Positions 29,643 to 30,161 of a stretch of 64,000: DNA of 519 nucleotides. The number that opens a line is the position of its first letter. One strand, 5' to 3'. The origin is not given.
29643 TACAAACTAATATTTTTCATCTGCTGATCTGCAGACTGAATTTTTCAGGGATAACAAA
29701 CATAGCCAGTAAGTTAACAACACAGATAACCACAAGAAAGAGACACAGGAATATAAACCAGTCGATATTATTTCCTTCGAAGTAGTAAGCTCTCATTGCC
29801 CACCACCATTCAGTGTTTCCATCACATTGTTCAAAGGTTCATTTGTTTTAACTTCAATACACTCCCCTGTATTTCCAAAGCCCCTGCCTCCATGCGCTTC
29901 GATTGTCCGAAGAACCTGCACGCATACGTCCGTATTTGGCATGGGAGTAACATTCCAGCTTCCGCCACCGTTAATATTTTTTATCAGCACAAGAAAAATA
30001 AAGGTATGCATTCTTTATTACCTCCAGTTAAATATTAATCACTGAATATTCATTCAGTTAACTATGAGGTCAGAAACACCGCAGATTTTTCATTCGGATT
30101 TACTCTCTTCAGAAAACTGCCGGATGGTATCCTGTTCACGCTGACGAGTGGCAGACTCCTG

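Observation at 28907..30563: Four small ORFs inserted between traR and traC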

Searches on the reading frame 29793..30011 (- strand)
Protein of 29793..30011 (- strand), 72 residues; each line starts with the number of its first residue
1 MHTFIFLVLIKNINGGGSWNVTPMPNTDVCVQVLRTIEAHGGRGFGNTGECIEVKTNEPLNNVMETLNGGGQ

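Call 4: search_protein_families(proteins=[window:29793-30011:-], library=ncbifam, max_evalue=0.01)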
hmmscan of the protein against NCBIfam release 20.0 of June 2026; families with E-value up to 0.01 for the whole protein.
window:29793-30011:- (72 aa): 0 families

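Call 14: search_protein_families(proteins=[window:29793-30011:-], library=padloc, max_evalue=1)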
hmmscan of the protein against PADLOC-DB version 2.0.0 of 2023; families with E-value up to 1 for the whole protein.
window:29793-30011:- (72 aa): 0 families

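Call 15: search_protein_families(proteins=[window:29793-30011:-], library=phrogs, max_evalue=1)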
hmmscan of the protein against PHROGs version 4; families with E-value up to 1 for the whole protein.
window:29793-30011:- (72 aa): 0 families

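Call 42: search_solved_structures(query=window:29793-30011:-, max_evalue=10)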
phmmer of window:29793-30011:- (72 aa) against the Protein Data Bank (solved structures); distinct sequences matched with E-value up to 10: 2.
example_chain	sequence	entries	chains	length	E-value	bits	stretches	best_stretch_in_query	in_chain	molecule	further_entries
4kto_A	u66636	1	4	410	0.3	14.9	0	36-54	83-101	isovaleryl-CoA dehydrogenase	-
2qdr_A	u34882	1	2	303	1.4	12.8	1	9-51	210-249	Uncharacterized protein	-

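Call 44: search_dna_similar(query=window:29793-30011:-, collection=plasmids, mode=protein, max_rows=40, rows=spread, max_evalue=0.001)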
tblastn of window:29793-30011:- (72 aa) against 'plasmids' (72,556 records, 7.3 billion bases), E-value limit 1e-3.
Records with a match: 3602; places in all: 3633; records where one place covers at least 80% of the query: 3562.
Best place of each record, by identity: >=99% 44; 95-99% 749; 90-95% 271; 80-90% 165; 60-80% 2272; <60% 101.
By first word of the organism name: Klebsiella 2344; Escherichia 952; Salmonella 94; Shigella 93; Citrobacter 48; Enterobacter 25; Serratia 20; Raoultella 17; Pantoea 3; Enterobacteriaceae 2; and 3 more.
By predicted mobility (MOB-suite, as given by PLSDB): conjugative 3510; non-mobilizable 62; mobilizable 30.
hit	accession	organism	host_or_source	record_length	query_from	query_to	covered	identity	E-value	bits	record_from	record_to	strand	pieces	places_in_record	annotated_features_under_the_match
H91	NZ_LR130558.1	Escherichia coli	Homo sapiens,blood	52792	1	72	100%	100.0%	2e-40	146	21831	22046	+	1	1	hypothetical protein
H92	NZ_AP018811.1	Escherichia coli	Bos taurus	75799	1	72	100%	98.6%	9e-40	144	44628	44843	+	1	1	hypothetical protein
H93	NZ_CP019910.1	Escherichia coli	Homo sapiens,human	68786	1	72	100%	97.2%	8e-40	144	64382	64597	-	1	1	hypothetical protein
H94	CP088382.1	Escherichia coli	Homo sapiens,blood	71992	1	72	100%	97.2%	8e-40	144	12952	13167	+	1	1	hypothetical protein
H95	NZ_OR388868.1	Klebsiella pneumoniae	-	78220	1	72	100%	97.2%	8e-40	144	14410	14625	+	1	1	hypothetical protein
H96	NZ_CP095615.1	Escherichia coli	Homo sapiens,Pure culture one microbial ...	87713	1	72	100%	97.2%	8e-40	144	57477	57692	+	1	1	hypothetical protein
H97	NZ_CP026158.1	Klebsiella pneumoniae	Homo sapiens,sputum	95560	1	72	100%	97.2%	8e-40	144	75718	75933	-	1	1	hypothetical protein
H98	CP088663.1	Escherichia coli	Homo sapiens,blood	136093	1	72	100%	97.2%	8e-40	144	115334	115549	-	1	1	hypothetical protein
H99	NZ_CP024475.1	Shigella flexneri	-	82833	1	72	100%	95.8%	2e-39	143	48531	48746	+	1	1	hypothetical protein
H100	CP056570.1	Escherichia coli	culture,Wastewater influent sample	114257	1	72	100%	94.4%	5e-39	142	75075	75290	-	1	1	hypothetical protein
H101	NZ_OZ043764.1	Escherichia coli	-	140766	1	72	100%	94.4%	5e-39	142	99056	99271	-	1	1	hypothetical protein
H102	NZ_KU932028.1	Escherichia coli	-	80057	1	70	97%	94.3%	1e-37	138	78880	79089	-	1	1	hypothetical protein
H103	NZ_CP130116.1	Salmonella enterica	chicken breast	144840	4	72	96%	88.4%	4e-33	125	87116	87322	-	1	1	none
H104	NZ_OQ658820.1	Salmonella enterica subsp. enterica serovar Typhimurium ...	-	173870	4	70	93%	85.1%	3e-31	120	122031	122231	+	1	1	none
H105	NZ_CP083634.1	Klebsiella quasipneumoniae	-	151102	1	71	99%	70.8%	1e-27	109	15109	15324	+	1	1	hypothetical protein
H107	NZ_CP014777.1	Pluralibacter gergoviae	Fish ball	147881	1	71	99%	69.4%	2e-27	109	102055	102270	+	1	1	hypothetical protein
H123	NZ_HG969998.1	Klebsiella pneumoniae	-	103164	1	71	99%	66.7%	3e-26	105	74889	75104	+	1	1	hypothetical protein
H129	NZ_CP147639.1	Klebsiella pneumoniae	Homo sapiens,bloodstream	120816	2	65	89%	47.0%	1e-12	67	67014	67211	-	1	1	hypothetical protein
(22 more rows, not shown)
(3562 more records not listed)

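Call 45: get_annotated_region(hit=H123, flank=3500)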
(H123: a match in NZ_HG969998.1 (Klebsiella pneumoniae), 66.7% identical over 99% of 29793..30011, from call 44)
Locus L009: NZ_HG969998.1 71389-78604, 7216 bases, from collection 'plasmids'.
description: Klebsiella pneumoniae isolate 11C07 plasmid pIT-11C07, complete sequence
organism: Klebsiella pneumoniae (NCBI taxid 573)
taxonomy: Bacteria; Pseudomonadota; Gammaproteobacteria; Enterobacterales; Enterobacteriaceae; Klebsiella; Klebsiella pneumoniae
host: -; source: -; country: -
typing (MOB-suite, as given by PLSDB): conjugative; replicon IncFIB,IncFII,rep_cluster_2183; relaxase MOBF,MOBF; mating-pair formation MPF_F
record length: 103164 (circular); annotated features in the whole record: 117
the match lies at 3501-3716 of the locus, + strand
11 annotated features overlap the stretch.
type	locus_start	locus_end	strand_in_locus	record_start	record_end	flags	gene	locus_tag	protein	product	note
CDS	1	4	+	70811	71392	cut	traE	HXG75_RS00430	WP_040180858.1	type IV conjugative transfer system protein TraE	-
CDS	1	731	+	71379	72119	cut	traK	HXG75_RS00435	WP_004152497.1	type-F conjugative transfer system secretin TraK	-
CDS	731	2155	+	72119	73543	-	traB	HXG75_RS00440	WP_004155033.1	F-type conjugal transfer pilus assembly protein TraB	-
CDS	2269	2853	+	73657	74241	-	traV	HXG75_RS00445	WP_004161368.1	type IV conjugative transfer system lipoprotein TraV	-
CDS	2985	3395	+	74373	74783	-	-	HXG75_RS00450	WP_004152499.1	hypothetical protein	-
CDS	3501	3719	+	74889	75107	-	-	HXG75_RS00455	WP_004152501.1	hypothetical protein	-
CDS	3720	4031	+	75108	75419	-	-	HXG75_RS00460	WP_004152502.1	hypothetical protein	-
CDS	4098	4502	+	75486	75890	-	-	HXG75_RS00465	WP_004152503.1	hypothetical protein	-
CDS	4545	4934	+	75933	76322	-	-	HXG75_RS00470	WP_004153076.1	hypothetical protein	-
CDS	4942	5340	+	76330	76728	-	-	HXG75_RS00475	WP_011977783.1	hypothetical protein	-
CDS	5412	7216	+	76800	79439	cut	traC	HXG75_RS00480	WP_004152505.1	type IV secretion system protein TraC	-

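Call 46: get_annotated_region(hit=H107, flank=3500)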
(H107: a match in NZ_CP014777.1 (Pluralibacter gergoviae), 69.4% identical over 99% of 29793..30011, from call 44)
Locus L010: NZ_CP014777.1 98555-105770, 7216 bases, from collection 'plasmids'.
description: Pluralibacter gergoviae strain FB2 plasmid pFB2.2, complete sequence
organism: Pluralibacter gergoviae (NCBI taxid 61647)
taxonomy: Bacteria; Pseudomonadota; Gammaproteobacteria; Enterobacterales; Enterobacteriaceae; Pluralibacter; Pluralibacter gergoviae
host: -; source: Fish ball; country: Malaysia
typing (MOB-suite, as given by PLSDB): conjugative; replicon rep_cluster_1418; relaxase MOBF,MOBF; mating-pair formation MPF_F
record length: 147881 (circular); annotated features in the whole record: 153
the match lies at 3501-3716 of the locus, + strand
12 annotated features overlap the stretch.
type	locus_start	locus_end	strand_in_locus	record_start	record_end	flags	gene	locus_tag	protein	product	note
CDS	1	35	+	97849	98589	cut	traK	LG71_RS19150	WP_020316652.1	type-F conjugative transfer system secretin TraK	-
CDS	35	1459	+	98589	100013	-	traB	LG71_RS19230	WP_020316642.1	F-type conjugal transfer pilus assembly protein TraB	-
CDS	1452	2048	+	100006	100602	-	traP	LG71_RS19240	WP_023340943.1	conjugal transfer pilus-stabilizing protein TraP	-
CDS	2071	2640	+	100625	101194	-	traV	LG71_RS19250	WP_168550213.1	type IV conjugative transfer system lipoprotein TraV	-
CDS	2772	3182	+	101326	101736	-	-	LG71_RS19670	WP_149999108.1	hypothetical protein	-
CDS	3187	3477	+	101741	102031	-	-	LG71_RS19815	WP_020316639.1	hypothetical protein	-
CDS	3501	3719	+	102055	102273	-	-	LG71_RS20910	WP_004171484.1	hypothetical protein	-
CDS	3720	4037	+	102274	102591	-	-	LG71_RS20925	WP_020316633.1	hypothetical protein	-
CDS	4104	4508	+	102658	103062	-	-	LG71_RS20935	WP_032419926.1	hypothetical protein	-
CDS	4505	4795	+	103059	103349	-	-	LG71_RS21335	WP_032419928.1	hypothetical protein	-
CDS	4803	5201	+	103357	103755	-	-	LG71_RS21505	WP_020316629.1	hypothetical protein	-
CDS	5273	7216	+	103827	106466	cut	traC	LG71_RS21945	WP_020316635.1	type IV secretion system protein TraC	-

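Call 47: get_annotated_region(hit=H129, flank=3500)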
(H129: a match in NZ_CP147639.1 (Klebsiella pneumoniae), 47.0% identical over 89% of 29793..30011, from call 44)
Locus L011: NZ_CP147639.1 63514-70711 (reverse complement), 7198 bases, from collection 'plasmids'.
description: Klebsiella pneumoniae strain GN04029 plasmid unnamed2, complete sequence
organism: Klebsiella pneumoniae (NCBI taxid 573)
taxonomy: Bacteria; Pseudomonadota; Gammaproteobacteria; Enterobacterales; Enterobacteriaceae; Klebsiella; Klebsiella pneumoniae
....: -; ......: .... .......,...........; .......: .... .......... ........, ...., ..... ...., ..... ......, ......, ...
typing (MOB-suite, as given by PLSDB): mobilizable; replicon IncFIA,IncFII,rep_cluster_2183; relaxase MOBF
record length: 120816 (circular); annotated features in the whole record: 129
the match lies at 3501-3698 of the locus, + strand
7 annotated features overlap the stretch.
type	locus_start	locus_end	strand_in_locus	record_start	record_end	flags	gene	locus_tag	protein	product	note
CDS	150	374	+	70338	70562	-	-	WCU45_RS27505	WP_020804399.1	hypothetical protein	-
CDS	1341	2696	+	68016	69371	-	-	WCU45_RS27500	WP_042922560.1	DUF3560 domain-containing protein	-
CDS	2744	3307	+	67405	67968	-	-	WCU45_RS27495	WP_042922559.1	methyltransferase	-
CDS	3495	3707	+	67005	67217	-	-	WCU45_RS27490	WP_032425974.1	hypothetical protein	-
CDS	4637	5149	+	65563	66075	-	ssb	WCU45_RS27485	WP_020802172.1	single-stranded DNA-binding protein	GO:0006310 - DNA recombination [Evidence IEA]; GO:0006281 - DNA repair [Evidence IEA]; GO:0006260 - DNA replication ...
CDS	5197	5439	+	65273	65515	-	-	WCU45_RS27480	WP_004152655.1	DUF905 domain-containing protein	-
CDS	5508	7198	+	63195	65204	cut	-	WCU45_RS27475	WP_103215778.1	ParB/RepB/Spo0J family partition protein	-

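Call 73: search_protein_families(proteins=[L009:4545-4934:+, L010:4505-4795:+, L009:2985-3395:+, L009:3720-4031:+, L009:4942-5340:+, L011:3495-3707:+, L010:3187-3477:+, L009:3501-3719:+, L009:4098-4502:+], library=phrogs, max_evalue=1)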
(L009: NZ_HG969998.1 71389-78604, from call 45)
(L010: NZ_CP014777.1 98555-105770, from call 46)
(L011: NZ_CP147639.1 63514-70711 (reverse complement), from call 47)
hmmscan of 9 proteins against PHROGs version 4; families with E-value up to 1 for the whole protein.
L009:4545-4934:+ (129 aa): 0 families

L010:4505-4795:+ (96 aa): 1 family
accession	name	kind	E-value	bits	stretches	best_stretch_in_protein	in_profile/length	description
phrog_27753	-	unknown function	0.28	12.2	1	25-92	31-100/124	-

L009:2985-3395:+ (136 aa): 1 family
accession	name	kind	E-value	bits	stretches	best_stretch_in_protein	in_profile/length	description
phrog_9350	-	unknown function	0.078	14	1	7-71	6-76/118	-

L009:3720-4031:+ (103 aa): 0 families

L009:4942-5340:+ (132 aa): 0 families

L011:3495-3707:+ (70 aa): 1 family
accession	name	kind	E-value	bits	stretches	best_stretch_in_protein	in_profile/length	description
phrog_26819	-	unknown function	0.18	12.8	1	1-36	1-33/62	-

L010:3187-3477:+ (96 aa): 0 families

L009:3501-3719:+ (72 aa): 0 families

L009:4098-4502:+ (134 aa): 2 families
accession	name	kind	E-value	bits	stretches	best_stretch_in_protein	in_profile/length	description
phrog_4766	-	unknown function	0.31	12.7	0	7-27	39-59/73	-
phrog_2621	-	unknown function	0.31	12.1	0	52-61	21-30/42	-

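Call 74: search_protein_families(proteins=[L009:4545-4934:+, L010:4505-4795:+, L009:2985-3395:+, L009:3720-4031:+, L009:4942-5340:+, L011:3495-3707:+, L010:3187-3477:+, L009:3501-3719:+, L009:4098-4502:+], library=ncbifam, max_evalue=1)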
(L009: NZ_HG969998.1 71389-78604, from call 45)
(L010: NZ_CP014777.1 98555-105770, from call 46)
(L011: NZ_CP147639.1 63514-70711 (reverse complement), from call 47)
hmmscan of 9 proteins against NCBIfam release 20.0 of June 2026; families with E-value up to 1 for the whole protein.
L009:4545-4934:+ (129 aa): 2 families
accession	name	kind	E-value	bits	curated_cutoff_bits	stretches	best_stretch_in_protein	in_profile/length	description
NF040983.1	BimA_second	exception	0.031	13.1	600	1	57-115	153-211/381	trimeric autotransporter actin-nucleating factor BimA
NF010293.0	PRK13733.1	subfamily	0.11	12.8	150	1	75-119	19-61/171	F-type conjugal transfer protein TraV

L010:4505-4795:+ (96 aa): 0 families

L009:2985-3395:+ (136 aa): 1 family
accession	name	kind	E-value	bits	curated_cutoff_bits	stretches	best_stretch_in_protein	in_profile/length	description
NF051466.1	MSP1_alpha_C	equivalog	0.069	12.8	125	1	29-101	133-201/224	major surface protein MSP1 subunit alpha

L009:3720-4031:+ (103 aa): 0 families

L009:4942-5340:+ (132 aa): 0 families

L011:3495-3707:+ (70 aa): 1 family
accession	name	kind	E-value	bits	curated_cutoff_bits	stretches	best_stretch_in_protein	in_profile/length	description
NF051879.1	TDE1658_narrow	equivalog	0.052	12.5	340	1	27-69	89-131/342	MOSP complex formation periplasmic protein, TDE1658 family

L010:3187-3477:+ (96 aa): 0 families

L009:3501-3719:+ (72 aa): 1 family
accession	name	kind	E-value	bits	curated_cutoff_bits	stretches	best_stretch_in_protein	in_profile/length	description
NF011695.0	PRK15115.1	equivalog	0.024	13.4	763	1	20-56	237-272/445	two-component system response regulator GlrR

L009:4098-4502:+ (134 aa): 1 family
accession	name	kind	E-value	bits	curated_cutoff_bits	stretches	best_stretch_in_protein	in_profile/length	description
NF007353.0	PRK09848.1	equivalog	0.0098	14.7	528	1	18-72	266-320/457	glucuronide transporter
